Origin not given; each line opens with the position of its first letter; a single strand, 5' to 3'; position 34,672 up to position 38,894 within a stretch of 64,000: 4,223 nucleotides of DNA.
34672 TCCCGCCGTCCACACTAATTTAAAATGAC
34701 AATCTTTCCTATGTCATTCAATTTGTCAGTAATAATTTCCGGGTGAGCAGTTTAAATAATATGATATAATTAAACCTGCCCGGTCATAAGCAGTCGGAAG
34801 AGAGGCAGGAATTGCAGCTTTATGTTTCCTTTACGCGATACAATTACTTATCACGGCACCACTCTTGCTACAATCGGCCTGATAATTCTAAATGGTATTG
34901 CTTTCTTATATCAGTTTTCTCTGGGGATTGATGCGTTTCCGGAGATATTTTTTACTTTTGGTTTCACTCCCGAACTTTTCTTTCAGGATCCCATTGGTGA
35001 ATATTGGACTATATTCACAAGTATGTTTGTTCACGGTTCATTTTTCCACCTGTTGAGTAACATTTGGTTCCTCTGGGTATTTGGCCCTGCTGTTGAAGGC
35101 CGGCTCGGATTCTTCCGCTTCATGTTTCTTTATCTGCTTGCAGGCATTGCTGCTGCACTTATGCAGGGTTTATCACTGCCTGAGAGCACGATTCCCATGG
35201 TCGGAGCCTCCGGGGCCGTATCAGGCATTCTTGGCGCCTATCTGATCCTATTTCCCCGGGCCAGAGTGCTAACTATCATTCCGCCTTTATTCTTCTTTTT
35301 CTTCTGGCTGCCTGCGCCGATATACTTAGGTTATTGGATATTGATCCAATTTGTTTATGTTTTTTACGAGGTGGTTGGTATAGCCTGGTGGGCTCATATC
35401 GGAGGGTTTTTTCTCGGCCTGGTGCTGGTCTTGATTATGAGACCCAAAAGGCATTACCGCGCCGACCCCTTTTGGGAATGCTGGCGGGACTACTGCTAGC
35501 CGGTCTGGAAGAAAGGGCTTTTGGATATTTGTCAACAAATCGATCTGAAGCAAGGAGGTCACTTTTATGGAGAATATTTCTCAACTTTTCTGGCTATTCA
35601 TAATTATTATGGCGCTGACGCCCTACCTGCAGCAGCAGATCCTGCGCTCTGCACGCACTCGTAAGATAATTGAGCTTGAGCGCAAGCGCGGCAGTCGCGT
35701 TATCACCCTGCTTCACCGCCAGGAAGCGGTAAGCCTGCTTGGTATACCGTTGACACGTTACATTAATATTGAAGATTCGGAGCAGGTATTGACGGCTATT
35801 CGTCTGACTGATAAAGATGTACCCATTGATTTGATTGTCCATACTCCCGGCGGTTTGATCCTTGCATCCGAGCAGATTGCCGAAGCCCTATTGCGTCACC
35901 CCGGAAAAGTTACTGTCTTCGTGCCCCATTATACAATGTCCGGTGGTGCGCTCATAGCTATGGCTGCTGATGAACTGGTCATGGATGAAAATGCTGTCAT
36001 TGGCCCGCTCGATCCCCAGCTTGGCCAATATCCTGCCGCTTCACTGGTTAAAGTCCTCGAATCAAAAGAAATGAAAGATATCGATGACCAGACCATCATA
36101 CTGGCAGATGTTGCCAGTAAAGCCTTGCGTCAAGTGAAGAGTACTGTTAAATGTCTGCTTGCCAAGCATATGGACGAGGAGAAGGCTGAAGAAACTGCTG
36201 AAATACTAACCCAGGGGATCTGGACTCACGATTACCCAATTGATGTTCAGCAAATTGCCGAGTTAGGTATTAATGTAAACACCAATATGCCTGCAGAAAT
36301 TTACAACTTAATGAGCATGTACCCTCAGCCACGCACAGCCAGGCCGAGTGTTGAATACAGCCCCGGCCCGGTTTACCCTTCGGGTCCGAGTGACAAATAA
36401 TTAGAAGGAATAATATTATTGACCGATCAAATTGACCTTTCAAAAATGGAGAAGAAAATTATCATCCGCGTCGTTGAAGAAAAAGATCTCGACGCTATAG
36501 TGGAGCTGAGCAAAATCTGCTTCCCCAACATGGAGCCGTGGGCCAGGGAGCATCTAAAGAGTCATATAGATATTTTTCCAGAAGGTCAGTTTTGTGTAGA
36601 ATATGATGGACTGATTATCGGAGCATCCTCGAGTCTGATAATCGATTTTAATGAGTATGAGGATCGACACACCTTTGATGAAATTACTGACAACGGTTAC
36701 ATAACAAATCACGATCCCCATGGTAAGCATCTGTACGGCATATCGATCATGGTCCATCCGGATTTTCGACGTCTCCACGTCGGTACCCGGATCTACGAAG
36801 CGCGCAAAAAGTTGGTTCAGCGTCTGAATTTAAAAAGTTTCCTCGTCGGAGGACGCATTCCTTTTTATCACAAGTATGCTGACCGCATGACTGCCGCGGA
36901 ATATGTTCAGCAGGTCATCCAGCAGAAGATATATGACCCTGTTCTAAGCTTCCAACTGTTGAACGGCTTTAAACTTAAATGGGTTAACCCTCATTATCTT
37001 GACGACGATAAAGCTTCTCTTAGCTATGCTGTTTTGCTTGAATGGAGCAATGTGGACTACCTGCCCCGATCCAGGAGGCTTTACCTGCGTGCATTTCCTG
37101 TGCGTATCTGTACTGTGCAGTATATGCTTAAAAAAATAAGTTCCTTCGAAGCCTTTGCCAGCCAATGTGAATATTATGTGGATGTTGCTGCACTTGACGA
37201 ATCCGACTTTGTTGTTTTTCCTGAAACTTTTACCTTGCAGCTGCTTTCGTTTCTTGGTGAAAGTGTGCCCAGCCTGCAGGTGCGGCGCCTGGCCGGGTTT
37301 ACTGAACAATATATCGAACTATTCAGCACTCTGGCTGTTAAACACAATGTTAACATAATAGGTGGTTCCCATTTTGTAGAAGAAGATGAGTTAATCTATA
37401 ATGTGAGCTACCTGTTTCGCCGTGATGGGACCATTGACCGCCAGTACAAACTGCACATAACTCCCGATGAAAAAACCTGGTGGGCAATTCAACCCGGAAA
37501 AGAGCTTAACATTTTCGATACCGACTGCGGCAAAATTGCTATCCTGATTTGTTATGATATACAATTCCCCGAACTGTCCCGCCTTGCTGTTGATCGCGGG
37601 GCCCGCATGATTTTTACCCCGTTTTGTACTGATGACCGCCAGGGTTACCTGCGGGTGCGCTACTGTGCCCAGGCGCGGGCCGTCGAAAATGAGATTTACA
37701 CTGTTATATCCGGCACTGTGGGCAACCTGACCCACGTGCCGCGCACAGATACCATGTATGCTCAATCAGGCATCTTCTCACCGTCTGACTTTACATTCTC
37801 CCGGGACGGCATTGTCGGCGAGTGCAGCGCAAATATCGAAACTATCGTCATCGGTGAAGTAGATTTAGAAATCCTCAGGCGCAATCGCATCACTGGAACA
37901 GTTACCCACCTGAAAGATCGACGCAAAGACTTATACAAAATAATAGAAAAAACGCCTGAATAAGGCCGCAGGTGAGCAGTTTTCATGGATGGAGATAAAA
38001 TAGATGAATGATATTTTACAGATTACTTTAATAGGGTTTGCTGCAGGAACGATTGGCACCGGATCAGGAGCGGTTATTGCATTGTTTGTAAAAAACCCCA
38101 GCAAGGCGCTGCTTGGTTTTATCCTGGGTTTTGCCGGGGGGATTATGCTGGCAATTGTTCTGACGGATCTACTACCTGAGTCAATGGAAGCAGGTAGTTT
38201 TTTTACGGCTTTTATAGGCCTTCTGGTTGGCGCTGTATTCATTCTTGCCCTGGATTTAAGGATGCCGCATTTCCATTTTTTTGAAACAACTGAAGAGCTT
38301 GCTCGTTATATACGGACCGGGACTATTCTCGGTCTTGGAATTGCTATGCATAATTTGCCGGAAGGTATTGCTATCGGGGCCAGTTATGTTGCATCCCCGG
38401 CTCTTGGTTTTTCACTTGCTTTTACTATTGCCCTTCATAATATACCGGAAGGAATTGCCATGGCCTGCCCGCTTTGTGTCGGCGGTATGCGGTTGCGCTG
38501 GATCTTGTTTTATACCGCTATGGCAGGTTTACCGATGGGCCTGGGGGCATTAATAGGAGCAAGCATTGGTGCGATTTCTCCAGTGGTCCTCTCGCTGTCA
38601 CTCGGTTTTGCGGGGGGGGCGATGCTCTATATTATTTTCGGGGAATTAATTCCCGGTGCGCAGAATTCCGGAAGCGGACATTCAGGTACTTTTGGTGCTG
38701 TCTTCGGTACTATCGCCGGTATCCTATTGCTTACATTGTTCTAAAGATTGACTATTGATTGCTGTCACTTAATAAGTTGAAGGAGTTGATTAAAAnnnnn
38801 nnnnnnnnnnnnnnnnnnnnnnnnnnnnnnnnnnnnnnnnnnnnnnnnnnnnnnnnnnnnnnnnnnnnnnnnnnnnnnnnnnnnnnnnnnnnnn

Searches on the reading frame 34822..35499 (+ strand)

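Call 56: search_protein_families(library=pfam, proteins=[window:34822-35499:+], max_evalue=0.00001)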
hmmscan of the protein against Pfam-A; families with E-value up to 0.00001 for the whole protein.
window:34822-35499:+ (225 aa): 1 family
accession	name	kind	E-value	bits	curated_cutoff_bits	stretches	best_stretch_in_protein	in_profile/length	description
PF01694.28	Rhomboid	-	7.7e-38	130.3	22.6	1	59-207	2-141/143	Rhomboid domain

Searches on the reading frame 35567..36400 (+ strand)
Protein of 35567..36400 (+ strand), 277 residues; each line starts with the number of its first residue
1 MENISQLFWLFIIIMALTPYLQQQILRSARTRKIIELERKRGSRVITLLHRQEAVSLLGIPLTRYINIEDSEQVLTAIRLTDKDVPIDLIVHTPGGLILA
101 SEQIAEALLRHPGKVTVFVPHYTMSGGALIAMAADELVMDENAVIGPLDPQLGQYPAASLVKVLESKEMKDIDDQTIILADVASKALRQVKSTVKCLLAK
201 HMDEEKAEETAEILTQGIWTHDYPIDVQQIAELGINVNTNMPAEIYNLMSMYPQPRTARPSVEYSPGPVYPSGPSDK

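Call 56: search_protein_families(library=pfam, proteins=[window:35567-36400:+], max_evalue=0.00001)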
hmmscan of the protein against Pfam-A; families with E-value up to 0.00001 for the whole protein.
window:35567-36400:+ (277 aa): 2 families
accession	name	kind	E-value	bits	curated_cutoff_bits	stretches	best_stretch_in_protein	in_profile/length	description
PF01972.22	SDH_protease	-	1e-118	396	31.3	1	5-269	12-276/286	ClpP-like SDH-type serine proteinase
PF25145.1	NfeD1b_N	-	5.8e-10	39.5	40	1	89-147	36-94/189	NfeD1b, N-terminal domain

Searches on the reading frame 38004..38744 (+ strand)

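Call 56: search_protein_families(library=pfam, proteins=[window:38004-38744:+], max_evalue=0.00001)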
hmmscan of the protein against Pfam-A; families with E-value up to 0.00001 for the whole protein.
window:38004-38744:+ (246 aa): 1 family
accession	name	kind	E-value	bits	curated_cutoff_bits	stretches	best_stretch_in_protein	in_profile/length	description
PF02535.28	Zip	-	5.7e-21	75.5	35.1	1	96-245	168-321/323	ZIP Zinc transporter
